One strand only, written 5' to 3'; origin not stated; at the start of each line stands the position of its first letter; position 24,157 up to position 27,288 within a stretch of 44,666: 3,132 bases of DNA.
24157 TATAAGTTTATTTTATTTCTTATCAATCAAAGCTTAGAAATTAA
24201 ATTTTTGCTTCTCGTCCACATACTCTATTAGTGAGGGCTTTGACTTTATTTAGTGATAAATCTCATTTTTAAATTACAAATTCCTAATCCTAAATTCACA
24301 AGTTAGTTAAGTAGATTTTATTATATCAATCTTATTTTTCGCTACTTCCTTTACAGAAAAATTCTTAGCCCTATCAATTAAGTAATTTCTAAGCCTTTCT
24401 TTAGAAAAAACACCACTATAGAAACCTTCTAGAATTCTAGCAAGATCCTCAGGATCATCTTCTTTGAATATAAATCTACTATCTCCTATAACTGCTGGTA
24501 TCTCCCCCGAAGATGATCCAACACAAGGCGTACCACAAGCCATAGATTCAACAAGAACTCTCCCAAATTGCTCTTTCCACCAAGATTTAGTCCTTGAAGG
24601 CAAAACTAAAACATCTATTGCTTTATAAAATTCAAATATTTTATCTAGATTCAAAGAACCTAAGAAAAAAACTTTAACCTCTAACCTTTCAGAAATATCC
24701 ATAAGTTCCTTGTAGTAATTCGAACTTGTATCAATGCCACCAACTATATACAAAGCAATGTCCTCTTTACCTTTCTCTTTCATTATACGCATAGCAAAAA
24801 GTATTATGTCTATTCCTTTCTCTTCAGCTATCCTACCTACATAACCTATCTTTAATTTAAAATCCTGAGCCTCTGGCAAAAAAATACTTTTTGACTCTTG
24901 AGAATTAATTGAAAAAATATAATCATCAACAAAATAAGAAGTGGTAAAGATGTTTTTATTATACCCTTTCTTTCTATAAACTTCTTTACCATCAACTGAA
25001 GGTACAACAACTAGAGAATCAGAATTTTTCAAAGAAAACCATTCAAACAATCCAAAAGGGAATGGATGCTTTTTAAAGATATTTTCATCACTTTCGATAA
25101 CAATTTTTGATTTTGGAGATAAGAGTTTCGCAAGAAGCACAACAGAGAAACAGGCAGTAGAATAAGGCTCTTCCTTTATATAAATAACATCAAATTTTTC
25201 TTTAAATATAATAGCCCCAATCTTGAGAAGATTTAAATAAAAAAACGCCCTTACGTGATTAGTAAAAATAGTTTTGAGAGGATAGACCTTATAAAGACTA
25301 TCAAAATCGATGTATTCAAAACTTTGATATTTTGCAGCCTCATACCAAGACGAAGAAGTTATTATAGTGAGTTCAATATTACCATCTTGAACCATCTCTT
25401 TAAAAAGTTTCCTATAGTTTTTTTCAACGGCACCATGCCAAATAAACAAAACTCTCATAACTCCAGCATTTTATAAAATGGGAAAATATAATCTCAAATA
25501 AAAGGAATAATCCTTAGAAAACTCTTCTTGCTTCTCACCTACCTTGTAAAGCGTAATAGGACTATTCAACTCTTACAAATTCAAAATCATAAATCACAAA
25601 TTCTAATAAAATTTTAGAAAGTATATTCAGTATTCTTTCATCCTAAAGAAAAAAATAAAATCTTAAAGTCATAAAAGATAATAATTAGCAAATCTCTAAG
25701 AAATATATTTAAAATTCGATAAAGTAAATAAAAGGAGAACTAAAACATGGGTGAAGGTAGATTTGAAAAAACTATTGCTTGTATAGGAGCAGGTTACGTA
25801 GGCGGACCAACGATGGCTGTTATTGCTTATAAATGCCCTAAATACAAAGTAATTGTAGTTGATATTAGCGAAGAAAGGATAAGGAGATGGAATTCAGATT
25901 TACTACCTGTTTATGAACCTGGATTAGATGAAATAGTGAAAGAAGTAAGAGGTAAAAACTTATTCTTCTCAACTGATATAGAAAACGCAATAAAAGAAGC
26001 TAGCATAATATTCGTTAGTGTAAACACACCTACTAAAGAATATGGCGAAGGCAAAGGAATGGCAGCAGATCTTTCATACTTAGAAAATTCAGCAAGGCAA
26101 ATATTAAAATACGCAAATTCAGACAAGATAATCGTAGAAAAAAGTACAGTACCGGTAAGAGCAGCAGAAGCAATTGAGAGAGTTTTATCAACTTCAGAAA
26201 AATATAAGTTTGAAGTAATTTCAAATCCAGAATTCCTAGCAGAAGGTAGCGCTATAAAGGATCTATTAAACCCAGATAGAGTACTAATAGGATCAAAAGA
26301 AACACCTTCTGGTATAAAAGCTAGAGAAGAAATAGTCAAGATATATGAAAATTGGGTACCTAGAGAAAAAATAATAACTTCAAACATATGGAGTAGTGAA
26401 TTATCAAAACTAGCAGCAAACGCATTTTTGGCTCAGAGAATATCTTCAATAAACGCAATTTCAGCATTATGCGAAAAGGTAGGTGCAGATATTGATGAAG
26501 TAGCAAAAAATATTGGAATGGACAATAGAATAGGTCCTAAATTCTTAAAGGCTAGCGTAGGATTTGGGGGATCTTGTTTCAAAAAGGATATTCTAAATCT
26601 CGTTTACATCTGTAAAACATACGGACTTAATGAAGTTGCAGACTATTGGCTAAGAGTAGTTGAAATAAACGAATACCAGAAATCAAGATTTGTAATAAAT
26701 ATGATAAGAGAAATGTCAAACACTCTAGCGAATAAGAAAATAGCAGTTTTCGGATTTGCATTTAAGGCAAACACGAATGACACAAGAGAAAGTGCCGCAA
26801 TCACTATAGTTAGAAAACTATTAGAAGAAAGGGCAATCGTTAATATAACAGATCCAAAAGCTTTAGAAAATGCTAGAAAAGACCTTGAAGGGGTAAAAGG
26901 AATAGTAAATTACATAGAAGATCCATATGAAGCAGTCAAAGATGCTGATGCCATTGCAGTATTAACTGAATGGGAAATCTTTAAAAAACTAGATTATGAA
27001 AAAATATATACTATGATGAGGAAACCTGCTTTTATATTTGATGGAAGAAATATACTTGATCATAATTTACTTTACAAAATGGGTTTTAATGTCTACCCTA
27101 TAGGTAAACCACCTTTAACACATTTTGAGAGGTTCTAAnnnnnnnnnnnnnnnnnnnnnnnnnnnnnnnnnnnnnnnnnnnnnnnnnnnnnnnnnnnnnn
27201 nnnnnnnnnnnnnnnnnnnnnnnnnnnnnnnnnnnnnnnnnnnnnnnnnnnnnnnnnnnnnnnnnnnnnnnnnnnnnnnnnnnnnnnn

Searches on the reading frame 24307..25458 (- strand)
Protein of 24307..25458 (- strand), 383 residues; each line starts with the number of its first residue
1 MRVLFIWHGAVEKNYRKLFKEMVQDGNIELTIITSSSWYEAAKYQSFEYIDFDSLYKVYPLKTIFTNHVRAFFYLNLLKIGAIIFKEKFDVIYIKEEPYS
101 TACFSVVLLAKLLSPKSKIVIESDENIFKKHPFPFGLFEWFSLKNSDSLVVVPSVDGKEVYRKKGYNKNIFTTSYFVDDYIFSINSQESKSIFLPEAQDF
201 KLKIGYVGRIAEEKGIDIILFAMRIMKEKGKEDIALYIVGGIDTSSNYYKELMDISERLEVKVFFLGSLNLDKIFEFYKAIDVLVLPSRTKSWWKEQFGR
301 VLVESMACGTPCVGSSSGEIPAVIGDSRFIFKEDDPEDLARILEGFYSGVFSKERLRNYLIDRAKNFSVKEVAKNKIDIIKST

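Call 16: search_protein_families(library=ncbifam, proteins=[window:24307-25458:-])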
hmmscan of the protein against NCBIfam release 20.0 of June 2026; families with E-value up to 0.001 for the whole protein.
window:24307-25458:- (383 aa): 21 families
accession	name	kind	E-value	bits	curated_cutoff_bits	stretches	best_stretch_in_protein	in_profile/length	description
NF038298.1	EPS_HpsO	equivalog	3.1e-41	141.4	575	1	1-379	1-383/388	hormogonium polysaccharide biosynthesis glycosyltransferase HpsO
TIGR03449.1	mycothiol_MshA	equivalog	7.6e-18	64.6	462.5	1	204-375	223-395/406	D-inositol-3-phosphate glycosyltransferase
NF012028.0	PRK15484.1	subfamily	1.1e-17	64.3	618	1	143-354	136-346/380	lipopolysaccharide N-acetylglucosaminyltransferase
NF041876.1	EPS_EpsE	equivalog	3.9e-15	56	400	1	193-347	206-359/389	exopolysaccharide biosynthesis GT4 family glycosyltransferase EpsE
TIGR04157.1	glyco_rSAM_CFB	subfamily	7.2e-14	51.6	400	1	204-327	230-342/406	TIGR04157 family glycosyltransferase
TIGR03999.1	thiol_BshA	equivalog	3.3e-12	46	273.7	1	141-370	140-360/375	N-acetyl-alpha-D-glucosaminyl L-malate synthase BshA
NF047684.1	TeichurnBiosyTuaC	equivalog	9.7e-12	44.5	550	1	192-375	213-381/391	teichuronic acid biosynthesis protein TuaC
NF046085.1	XrtY_assoc_Gly1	equivalog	1.4e-11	43.9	400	1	168-320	182-319/387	XrtY-associated glycosyltransferase XYAG1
TIGR04063.1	stp3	hypoth_equivalog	8.4e-11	41.4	442.05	1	180-357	192-368/397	TIGR04063 family PEP-CTERM/XrtA system glycosyltransferase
NF038255.1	exopoly_VpsD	equivalog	1.7e-10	40.3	300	1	140-318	151-315/381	VpsD family glycosyltransferase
TIGR02149.1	glgA_Coryne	subfamily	1.3e-09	37.7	302.4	1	202-377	205-384/391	glycogen synthase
TIGR04047.1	MSMEG_0565_glyc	hypoth_equivalog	4.9e-09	35.7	259.85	1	207-375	199-366/373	MSMEG_0565 family glycosyltransferase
NF050056.1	ProtGlycPglH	equivalog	1.4e-07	30.9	600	1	201-381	179-351/354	GalNAc-alpha-(1->4)-GalNAc-alpha-(1->3)-diNAcBac-PP-undecaprenol alpha-1,4-N-acetyl-D-galactosaminyltransferase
TIGR03088.1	stp2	hypoth_equivalog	1.8e-07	30.5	409.05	1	193-348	186-337/374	TIGR03088 family PEP-CTERM/XrtA system glycosyltransferase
TIGR02095.1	glgA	subfamily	3.4e-07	29.3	328.45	1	202-362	295-454/477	glycogen/starch synthase, ADP-glucose type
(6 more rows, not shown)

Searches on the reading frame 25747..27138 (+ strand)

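Call 16: search_protein_families(library=ncbifam, proteins=[window:25747-27138:+])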
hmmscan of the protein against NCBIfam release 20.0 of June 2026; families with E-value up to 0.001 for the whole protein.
window:25747-27138:+ (463 aa): 7 families
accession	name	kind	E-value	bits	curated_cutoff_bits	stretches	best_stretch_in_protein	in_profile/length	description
NF047673.2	TeichurnBiosyTuaD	equivalog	1e-113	380.8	700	1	8-458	2-435/439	UDP-glucose 6-dehydrogenase TuaD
TIGR03026.1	NDP-sugDHase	subfamily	4.7e-105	351.7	189.8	1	9-435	2-413/413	nucleotide sugar dehydrogenase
NF041297.1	UDPGDh_AglM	equivalog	5.8e-84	282.5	670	1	10-439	3-419/429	UDP-glucose 6-dehydrogenase AglM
NF040825.1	UDPMaNacDH_Arch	equivalog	4.3e-44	151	750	1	9-439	2-403/418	UDP-N-acetyl-D-mannosamine dehydrogenase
NF008286.0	PRK11064.1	equivalog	3.5e-38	131.3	459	1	8-421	4-408/420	UDP-N-acetyl-D-mannosamine dehydrogenase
NF011631.0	PRK15057.1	equivalog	1.1e-25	90.6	757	1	10-371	3-338/388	UDP-glucose 6-dehydrogenase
NF011729.0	PRK15182.1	equivalog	6.2e-15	54.9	592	1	7-437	6-416/425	Vi polysaccharide biosynthesis UDP-N-acetylglucosamine C-6 dehydrogenase TviB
